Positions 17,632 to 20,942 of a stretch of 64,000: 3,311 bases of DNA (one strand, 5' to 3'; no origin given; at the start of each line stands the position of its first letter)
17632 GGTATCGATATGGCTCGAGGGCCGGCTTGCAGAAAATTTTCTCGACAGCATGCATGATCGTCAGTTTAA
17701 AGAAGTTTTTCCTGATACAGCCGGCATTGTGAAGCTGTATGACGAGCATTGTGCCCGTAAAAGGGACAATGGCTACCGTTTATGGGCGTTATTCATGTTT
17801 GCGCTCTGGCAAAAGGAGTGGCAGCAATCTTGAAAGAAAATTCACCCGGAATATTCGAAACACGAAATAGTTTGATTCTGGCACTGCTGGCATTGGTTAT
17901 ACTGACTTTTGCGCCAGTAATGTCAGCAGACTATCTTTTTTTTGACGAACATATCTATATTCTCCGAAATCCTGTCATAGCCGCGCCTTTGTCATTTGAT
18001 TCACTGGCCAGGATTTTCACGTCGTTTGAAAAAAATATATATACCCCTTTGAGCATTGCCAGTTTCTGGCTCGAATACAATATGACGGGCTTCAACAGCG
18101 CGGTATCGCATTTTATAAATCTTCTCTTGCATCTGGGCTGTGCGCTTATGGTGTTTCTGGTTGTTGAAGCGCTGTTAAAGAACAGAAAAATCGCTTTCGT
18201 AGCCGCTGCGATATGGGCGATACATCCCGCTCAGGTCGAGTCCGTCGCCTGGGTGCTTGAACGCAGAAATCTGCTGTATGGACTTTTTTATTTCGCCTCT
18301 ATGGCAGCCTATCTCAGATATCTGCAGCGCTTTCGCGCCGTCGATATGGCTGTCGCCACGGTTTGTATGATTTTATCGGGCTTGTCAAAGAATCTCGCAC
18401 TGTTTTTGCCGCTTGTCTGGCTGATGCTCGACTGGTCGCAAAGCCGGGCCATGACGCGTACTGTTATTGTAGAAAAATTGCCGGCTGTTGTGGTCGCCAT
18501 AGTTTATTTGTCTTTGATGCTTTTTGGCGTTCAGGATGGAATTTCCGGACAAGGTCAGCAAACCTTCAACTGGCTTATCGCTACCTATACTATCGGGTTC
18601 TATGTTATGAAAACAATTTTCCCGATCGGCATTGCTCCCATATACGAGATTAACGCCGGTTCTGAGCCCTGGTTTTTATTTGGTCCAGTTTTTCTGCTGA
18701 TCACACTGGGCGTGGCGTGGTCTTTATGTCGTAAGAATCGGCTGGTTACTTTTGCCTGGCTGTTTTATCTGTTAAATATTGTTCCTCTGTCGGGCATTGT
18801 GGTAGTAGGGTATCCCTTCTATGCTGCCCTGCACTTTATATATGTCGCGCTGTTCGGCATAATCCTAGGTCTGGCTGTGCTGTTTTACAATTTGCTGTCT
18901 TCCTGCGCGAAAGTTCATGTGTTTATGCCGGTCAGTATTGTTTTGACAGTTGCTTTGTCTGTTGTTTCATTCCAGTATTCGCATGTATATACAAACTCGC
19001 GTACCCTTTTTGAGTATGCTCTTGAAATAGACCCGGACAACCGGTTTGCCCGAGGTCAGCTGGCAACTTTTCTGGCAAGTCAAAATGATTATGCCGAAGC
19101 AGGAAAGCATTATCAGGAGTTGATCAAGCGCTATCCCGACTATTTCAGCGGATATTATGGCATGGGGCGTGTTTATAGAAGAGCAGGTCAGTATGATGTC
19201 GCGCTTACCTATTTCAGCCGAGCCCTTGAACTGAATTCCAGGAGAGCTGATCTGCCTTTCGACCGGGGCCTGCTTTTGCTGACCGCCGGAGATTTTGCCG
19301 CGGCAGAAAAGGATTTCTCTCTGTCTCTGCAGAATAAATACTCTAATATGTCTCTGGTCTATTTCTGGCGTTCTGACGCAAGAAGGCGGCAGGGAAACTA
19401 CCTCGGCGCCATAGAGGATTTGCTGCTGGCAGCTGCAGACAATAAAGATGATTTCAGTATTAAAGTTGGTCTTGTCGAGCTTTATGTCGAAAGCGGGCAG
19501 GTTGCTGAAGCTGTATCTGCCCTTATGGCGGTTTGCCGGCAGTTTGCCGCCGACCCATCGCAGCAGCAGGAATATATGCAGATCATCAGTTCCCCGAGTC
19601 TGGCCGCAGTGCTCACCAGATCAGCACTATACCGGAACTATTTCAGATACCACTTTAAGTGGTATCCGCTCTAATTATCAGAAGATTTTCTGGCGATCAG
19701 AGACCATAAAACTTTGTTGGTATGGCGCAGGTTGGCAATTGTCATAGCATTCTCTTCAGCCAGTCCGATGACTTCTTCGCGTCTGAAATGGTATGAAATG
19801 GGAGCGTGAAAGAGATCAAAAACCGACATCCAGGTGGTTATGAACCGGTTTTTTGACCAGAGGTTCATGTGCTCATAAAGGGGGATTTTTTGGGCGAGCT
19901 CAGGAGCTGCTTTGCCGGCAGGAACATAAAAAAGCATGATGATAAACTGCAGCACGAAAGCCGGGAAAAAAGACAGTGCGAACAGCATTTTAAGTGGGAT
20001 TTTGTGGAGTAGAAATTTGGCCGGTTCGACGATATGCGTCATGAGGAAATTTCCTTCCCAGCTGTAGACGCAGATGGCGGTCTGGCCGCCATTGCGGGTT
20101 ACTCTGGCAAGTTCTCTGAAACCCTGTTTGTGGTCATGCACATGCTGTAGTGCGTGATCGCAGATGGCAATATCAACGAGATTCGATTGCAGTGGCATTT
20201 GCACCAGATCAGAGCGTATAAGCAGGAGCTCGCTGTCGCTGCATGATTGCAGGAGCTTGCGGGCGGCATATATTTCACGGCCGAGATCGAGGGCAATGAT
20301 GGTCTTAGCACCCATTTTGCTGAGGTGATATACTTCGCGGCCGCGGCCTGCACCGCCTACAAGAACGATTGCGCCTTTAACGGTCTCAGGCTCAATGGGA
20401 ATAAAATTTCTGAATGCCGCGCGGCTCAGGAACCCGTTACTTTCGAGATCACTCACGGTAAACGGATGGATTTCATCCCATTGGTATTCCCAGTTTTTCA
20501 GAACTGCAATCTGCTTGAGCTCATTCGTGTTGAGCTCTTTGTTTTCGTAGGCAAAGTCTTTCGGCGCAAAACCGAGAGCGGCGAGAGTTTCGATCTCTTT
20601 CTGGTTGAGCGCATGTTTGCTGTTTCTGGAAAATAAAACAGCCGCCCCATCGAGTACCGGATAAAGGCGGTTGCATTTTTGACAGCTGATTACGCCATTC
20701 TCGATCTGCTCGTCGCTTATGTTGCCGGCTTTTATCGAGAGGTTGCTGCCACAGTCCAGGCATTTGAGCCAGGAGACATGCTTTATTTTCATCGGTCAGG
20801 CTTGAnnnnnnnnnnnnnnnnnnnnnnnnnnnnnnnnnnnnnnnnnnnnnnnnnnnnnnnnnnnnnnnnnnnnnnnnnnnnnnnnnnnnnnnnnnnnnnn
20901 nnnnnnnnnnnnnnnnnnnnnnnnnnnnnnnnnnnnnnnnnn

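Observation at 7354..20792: Envelope glycan or protein-glycosylation cluster built around three paralogous GT-C-like membrane proteins and a TMTC-like GT-C/TPR protein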

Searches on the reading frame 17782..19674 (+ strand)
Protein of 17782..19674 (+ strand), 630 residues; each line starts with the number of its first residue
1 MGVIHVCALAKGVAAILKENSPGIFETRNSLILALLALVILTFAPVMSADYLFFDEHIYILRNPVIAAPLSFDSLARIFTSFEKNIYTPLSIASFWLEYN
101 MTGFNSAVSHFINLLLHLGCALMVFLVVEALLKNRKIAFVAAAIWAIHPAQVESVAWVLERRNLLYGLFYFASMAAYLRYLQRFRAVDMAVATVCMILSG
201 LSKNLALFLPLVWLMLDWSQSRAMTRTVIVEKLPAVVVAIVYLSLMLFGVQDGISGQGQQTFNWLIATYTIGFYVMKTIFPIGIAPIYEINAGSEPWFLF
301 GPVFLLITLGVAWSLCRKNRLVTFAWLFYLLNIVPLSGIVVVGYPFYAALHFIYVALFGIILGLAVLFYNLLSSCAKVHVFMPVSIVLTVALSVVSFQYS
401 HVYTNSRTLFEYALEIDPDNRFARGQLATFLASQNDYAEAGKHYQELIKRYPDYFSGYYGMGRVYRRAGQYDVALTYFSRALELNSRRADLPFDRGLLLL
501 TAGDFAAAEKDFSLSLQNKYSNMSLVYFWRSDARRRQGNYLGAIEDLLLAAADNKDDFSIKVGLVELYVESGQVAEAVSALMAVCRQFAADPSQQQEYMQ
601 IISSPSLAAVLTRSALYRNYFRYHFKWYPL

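Call 3: search_protein_families(library=pfam, proteins=[window:17782-19674:+], max_evalue=0.01)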
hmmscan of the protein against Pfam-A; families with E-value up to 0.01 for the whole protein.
window:17782-19674:+ (630 aa): 17 families
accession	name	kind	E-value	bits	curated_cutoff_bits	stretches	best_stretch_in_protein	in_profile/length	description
PF07719.23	TPR_2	-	9.9e-17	60.1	27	1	457-486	3-32/34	Tetratricopeptide repeat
PF13432.12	TPR_16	-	5.2e-16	59.2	32.7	2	459-514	1-56/65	Tetratricopeptide repeat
PF14559.12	TPR_19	-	1.5e-15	57.7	25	2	407-453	11-57/68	Tetratricopeptide repeat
PF00515.34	TPR_1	-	2.2e-12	46.7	27.8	1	457-486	3-32/34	Tetratricopeptide repeat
PF13424.12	TPR_12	-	1e-11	45.3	30.1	2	425-484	7-74/77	Tetratricopeptide repeat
PF13431.12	TPR_17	-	2.3e-11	43.5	24.4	1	443-472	1-30/34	Tetratricopeptide repeat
PF13181.12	TPR_8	-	2.3e-10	40.2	25.7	1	457-486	3-32/34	Tetratricopeptide repeat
PF13414.12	TPR_11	-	2.5e-10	40.3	26.8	2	432-465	5-38/42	TPR repeat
PF13428.12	TPR_14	-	6e-10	39.3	23.5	0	458-486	4-32/44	Tetratricopeptide repeat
PF13174.12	TPR_6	-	1.6e-08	35.1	26.3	1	428-453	7-32/33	Tetratricopeptide repeat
PF13176.12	TPR_7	-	1e-06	28.8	27.9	1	460-490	4-34/36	Tetratricopeptide repeat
PF25064.1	ARM_TT21_5th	-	2.7e-06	28.1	27.8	1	427-515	7-98/117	TT21 fifth ARM repeats domain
PF13371.12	TPR_9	-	5.9e-06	26.6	35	1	464-514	4-54/73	Tetratricopeptide repeat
PF14561.12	TPR_20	-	1.7e-05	25.5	25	0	543-587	7-51/90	Tetratricopeptide repeat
PF24575.1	TPR_Slam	-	0.0044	17.9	35.2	0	428-463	54-89/104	Surface lipoprotein assembly modifier, N-terminal TPR repeats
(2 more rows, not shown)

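Call 5: search_protein_families(library=ncbifam, proteins=[window:17782-19674:+], max_evalue=0.01)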
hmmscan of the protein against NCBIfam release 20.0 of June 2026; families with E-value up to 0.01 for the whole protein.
window:17782-19674:+ (630 aa): 19 families
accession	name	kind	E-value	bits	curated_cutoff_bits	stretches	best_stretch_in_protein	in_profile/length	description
TIGR02917.1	PEP_TPR_lipo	equivalog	8.4e-13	47.1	312.2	2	405-546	143-283/899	XrtA/PEP-CTERM system TPR-repeat protein PrsT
NF040959.1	MamA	equivalog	2.8e-11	43.2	200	1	403-487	87-171/204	magnetosome protein MamA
TIGR02521.1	type_IV_pilW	equivalog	8.9e-09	35.2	154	1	423-588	33-199/234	type IV pilus biogenesis/stability protein PilW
TIGR00990.1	3a0801s09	subfamily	2.2e-07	29.9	757.25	1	455-516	365-426/615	mitochondrial import receptor subunit TOM70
TIGR00540.1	TPR_hemY_coli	hypoth_equivalog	3.2e-07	29.4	142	1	486-587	80-181/385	heme biosynthesis-associated TPR protein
TIGR04510.1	mod_pep_cyc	subfamily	8.5e-07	27.9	400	1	432-611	478-652/814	putative peptide modification system cyclase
TIGR02552.1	LcrH_SycD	equivalog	1.2e-06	28.2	104.8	1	433-521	30-118/136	SycD/LcrH family type III secretion system chaperone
TIGR02795.1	tol_pal_ybgF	equivalog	2.2e-06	28.2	90.1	0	493-597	6-115/119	tol-pal system protein YbgF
NF033758.1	gliding_GltE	equivalog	3.1e-06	26.4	225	1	405-504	240-339/411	adventurous gliding motility TPR repeat lipoprotein GltE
NF047371.1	FlcA_CTERM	equivalog_domain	1.1e-05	24.1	300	1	432-511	449-529/646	periplasmic flagellar collar protein FlcA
NF033920.0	C39_PA2778_fam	equivalog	2.1e-05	24.1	150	1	430-514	165-249/255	PA2778 family cysteine peptidase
TIGR03939.1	PGA_TPR_OMP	equivalog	4.3e-05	21.9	366.65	1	400-507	99-206/800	poly-beta-1,6 N-acetyl-D-glucosamine export porin PgaA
NF002725.1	PRK02603.1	equivalog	9.4e-05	22.5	143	1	433-542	47-156/173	photosystem I assembly protein Ycf3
NF047558.1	TPR_END_plus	domain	0.00014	21.8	32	0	458-487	2-31/56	TPR end-of-group domain-containing protein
NF033762.1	social_mot_Tgl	equivalog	0.00016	21.1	225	1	391-483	36-128/252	social motility TPR repeat lipoprotein Tgl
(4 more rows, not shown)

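Call 16: search_solved_structures(query=window:17782-19674:+, max_evalue=0.1)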
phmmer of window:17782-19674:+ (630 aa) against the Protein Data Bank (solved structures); distinct sequences matched with E-value up to 0.1: 111 (the best 60 are shown).
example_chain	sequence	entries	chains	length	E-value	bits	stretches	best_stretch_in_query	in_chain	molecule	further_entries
9qhb_A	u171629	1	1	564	2.2e-58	201.6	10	409-491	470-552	Engineered tetratricopeptide repeat protein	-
8bu0_A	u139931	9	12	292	3.6e-32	115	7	432-495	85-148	Consensus tetratricopeptide repeat protein | Crystal structure of an 8-repeat consensus TPR superhelix with Zinc. | Monomer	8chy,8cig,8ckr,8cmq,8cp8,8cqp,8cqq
9qhc_A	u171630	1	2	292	1e-31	113.5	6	410-495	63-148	Engineered tetratricopeptide repeat protein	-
7obi_A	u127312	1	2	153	2.3e-15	59.5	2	408-491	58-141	CTPR-rv4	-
7ntf_A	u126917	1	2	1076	3.3e-15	59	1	408-506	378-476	Isoform 1 of UDP-N-acetylglucosamine--peptide N-acetylglucosaminyltransferase 110 kDa subu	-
7yeh_B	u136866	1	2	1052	3.8e-15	58.8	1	408-506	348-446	UDP-N-acetylglucosamine--peptide N-acetylglucosaminyltransferase 110 kDa subunit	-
7yea_A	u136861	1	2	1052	3.8e-15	58.8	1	408-506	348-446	UDP-N-acetylglucosamine--peptide N-acetylglucosaminyltransferase 110 kDa subunit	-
8ch0_A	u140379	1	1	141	1e-14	57.4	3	432-490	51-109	Consensus tetratricopeptide repeat protein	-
2fo7_A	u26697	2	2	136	1.1e-14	57.3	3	432-490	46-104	SYNTHETIC CONSENSUS TPR PROTEIN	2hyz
9gzg_A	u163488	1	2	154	1.8e-14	56.5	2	418-492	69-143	Engineered CTPR protein with glutamic acids for conductivity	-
2wqh_A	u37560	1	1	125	2.8e-14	55.9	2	424-489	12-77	CTPR3Y3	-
1w3b_A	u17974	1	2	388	8.3e-14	54.4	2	440-518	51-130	UDP-N-ACETYLGLUCOSAMINE--PEPTIDE N-ACETYLGLUCOSAMINYLTRANSFERASE 110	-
6eou_A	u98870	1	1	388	1.8e-13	53.3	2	408-466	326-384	UDP-N-acetylglucosamine--peptide N-acetylglucosaminyltransferase 110 kDa subunit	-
1na0_A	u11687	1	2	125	7.8e-13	51.2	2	411-491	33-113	designed protein CTPR3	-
8a3t_F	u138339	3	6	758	2.8e-11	46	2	408-486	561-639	Anaphase-promoting complex subunit CDC27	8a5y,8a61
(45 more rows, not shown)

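Call 37: predict_structure(alignment_id=A3)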
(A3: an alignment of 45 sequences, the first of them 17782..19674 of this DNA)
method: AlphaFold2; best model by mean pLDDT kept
length: 630 residues; sequences in the alignment: 45
mean_pLDDT: 93.2   pTM: 0.90
mean pLDDT of the five models: 93.2, 92.9, 92.8, 92.2, 92.0
residues with pLDDT >= 90: 554; 70-90: 40; 50-70: 31; < 50: 5
segments of 3 or more residues with pLDDT < 50: none
pLDDT, mean of each block of 10 residues (from residue 1): 54 60 80 98 97 92 95 95 77 97 97 98 98 96 98 97 98 98 97 98 94 98 96 96 88 55 90 97 93 94 96 95 98 93 87 97 95 84 94 98 97 96 97 97 98 97 97 98 96 98 97 97 96 98 98 94 97 97 97 96 93 94 89
secondary structure, 60 per line:
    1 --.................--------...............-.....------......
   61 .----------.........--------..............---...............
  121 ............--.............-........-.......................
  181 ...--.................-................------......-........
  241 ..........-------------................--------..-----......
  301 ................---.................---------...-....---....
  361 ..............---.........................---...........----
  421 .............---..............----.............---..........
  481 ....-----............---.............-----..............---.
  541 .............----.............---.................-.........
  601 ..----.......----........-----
elements in order: H3-19 H28-42 H44-48 H55-61 H72-80 H89-102 H106-132 H135-147 H149-156 H158-183 H186-202 H204-219 H226-231 H233-250 H264-279 H295-316 H320-336 E346-348 H350-353 H357-374 H378-402 H406-416 H421-433 H437-450 H455-467 H471-484 H490-501 H505-517 H523-536 H540-553 H558-570 H574-590 H592-602 H607-613 H618-625

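Call 41: fold_search(model_id=the predicted structure, library=pdb)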
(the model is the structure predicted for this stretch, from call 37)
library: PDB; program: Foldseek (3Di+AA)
matches with E <= 10: 1380; with E <= 0.001: 161
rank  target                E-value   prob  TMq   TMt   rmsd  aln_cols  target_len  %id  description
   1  8chy                  4.2e-07  1.00  0.28  0.61  10.1       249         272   22  Crystal structure of an 8-repeat consensus TPR superhelix with Zinc. (released 2024-02-21)
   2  4ui9_F                9.8e-07  1.00  0.27  0.33  23.2       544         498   14  Atomic structure of the human Anaphase-Promoting Complex (released 2015-06-17)
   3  9gaw_J                1.2e-06  1.00  0.28  0.34  25.3       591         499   14  High-resolution structure of the Anaphase-promoting complex/cyclosome (APC/C) bound to co-activator Cdh1 (released 2024-08-14)
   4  9qhb                  1.2e-06  1.00  0.28  0.61   8.5       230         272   20  Crystal structure of 16-repeat CTPR protein with eliminated coordination sites (released 2025-10-22)
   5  6q6g_J                1.4e-06  1.00  0.26  0.33  23.6       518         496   15  Cryo-EM structure of the APC/C-Cdc20-Cdk2-cyclinA2-Cks2 complex, the D1 box class (released 2019-09-11)
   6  8a3t_F                1.8e-06  1.00  0.29  0.35  23.3       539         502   15  S. cerevisiae APC/C-Cdh1 complex (released 2022-08-31)
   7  9qhc_A                2.4e-06  1.00  0.28  0.58  11.9       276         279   23  Crystal structure of 8-repeat CTPR protein with eliminated coordination sites (released 2025-10-22)
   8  6eou                  2.4e-06  1.00  0.27  0.46  18.2       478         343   15  O-GlcNAc transferase TPR domain with the intellectual disability associated mutation L254F (released 2018-05-09)
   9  9qhc_B                2.5e-06  1.00  0.28  0.61   9.0       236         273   22  Crystal structure of 8-repeat CTPR protein with eliminated coordination sites (released 2025-10-22)
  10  9gaw_P                3.1e-06  1.00  0.27  0.33  23.7       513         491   14  High-resolution structure of the Anaphase-promoting complex/cyclosome (APC/C) bound to co-activator Cdh1 (released 2024-08-14)
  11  4ui9_H                4.2e-06  1.00  0.26  0.33  23.5       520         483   15  Atomic structure of the human Anaphase-Promoting Complex (released 2015-06-17)
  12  5g04_K                6.2e-06  1.00  0.27  0.33  22.3       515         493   13  Structure of the human APC-Cdc20-Hsl1 complex (released 2016-05-25)
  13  8a3t_H                7.2e-06  1.00  0.28  0.34  24.2       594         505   15  S. cerevisiae APC/C-Cdh1 complex (released 2022-08-31)
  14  5l9u_F                9.1e-06  1.00  0.26  0.33  24.5       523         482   15  Model of human Anaphase-promoting complex/Cyclosome (APC/C-CDH1) with a cross linked Ubiquitin variant-substrate-UBE2C (released 2016-09-14)
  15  5g04_F                1.0e-05  1.00  0.27  0.33  23.2       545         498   15  Structure of the human APC-Cdc20-Hsl1 complex (released 2016-05-25)
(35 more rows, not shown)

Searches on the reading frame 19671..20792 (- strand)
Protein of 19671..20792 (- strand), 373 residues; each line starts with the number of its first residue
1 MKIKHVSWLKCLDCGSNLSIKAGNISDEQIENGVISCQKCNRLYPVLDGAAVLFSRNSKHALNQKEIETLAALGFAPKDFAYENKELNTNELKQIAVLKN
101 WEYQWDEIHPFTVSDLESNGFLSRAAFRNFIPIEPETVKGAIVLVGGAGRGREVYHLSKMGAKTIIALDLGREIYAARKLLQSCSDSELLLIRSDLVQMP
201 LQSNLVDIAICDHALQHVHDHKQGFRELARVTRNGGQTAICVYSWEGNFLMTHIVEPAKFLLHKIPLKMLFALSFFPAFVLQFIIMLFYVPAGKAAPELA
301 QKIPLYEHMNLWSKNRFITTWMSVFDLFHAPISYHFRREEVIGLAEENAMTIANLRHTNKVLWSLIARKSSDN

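Call 3: search_protein_families(library=pfam, proteins=[window:19671-20792:-], max_evalue=0.01)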
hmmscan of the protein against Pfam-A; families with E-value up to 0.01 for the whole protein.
window:19671-20792:- (373 aa): 6 families
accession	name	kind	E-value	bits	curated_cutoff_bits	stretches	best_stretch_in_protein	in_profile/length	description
PF08241.18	Methyltransf_11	-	2.6e-13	50.9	21.2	1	147-239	4-94/95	Methyltransferase domain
PF13649.12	Methyltransf_25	-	2.6e-09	38.1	27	1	143-236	1-97/97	Methyltransferase domain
PF13847.12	Methyltransf_31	-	1.2e-05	25.4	27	1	144-249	8-118/145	Methyltransferase domain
PF08242.18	Methyltransf_12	-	0.0033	18.6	30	1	147-236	4-96/98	Methyltransferase domain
PF03966.22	Trm112p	-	0.0079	16.5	22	0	9-49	8-40/40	Trm112p-like protein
PF01209.24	Ubie_methyltran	-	0.0082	16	20.1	0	164-247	74-158/233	ubiE/COQ5 methyltransferase family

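Call 5: search_protein_families(library=ncbifam, proteins=[window:19671-20792:-], max_evalue=0.01)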
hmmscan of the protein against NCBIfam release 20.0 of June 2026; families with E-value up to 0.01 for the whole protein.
window:19671-20792:- (373 aa): 15 families
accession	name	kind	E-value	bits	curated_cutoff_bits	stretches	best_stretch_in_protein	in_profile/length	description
NF001241.0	PRK00216.1-2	equivalog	3.7e-11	43.1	327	1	139-266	51-171/231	demethylmenaquinone methyltransferase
TIGR01934.1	MenG_MenH_UbiE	subfamily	2.2e-07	30.4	158.35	1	148-248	48-149/223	ubiquinone/menaquinone biosynthesis methyltransferase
NF045667.1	MTase_DVU1556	equivalog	2.6e-07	30.3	155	1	139-240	22-119/213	DVU_1556 family methyltransferase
TIGR02072.1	BioC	equivalog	4.4e-07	29.9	184.95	1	142-240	37-132/244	malonyl-ACP O-methyltransferase BioC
NF007610.0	PRK10258.1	equivalog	1.1e-06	28.2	342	1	141-241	44-139/251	malonyl-ACP O-methyltransferase BioC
NF001244.0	PRK00216.1-5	equivalog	2.6e-06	26.9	216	1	149-250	58-163/236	bifunctional demethylmenaquinone methyltransferase/2-methoxy-6-polyprenyl-1,4-benzoquinol methylase UbiE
NF052510.1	methyltran_MpqE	exception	1.3e-05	24.7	335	1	158-242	66-152/234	methyl-plastoquinone biosynthesis methyltransferase MpqE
NF038101.1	Trm112_arch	equivalog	4.8e-05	23.5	77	1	1-53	1-53/59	methytransferase partner Trm112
NF008823.0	PRK11873.1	subfamily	0.00014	21.5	263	1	139-241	77-182/272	arsenite methyltransferase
TIGR02752.1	MenG_heptapren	equivalog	0.00022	20.9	419.85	1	164-242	72-150/231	demethylmenaquinone methyltransferase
NF004452.0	PRK05785.1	equivalog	0.00033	20.2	207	1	141-234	53-139/228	hypothetical protein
NF001243.0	PRK00216.1-4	equivalog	0.00047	19.6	235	1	166-242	76-152/237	demethylmenaquinone methyltransferase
NF041675.1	sarc_dimgly_tmase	equivalog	0.00052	20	550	1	141-238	68-167/278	sarcosine/dimethylglycine N-methyltransferase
NF047912.1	ECs_2282_CxxC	subfamily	0.0029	17.5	37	1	9-43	3-36/60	ECs_2282 family putative zinc-binding protein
NF008264.0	PRK11036.1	equivalog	0.0029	17.1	366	1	143-273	48-180/261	tRNA uridine 5-oxyacetic acid(34) methyltransferase CmoM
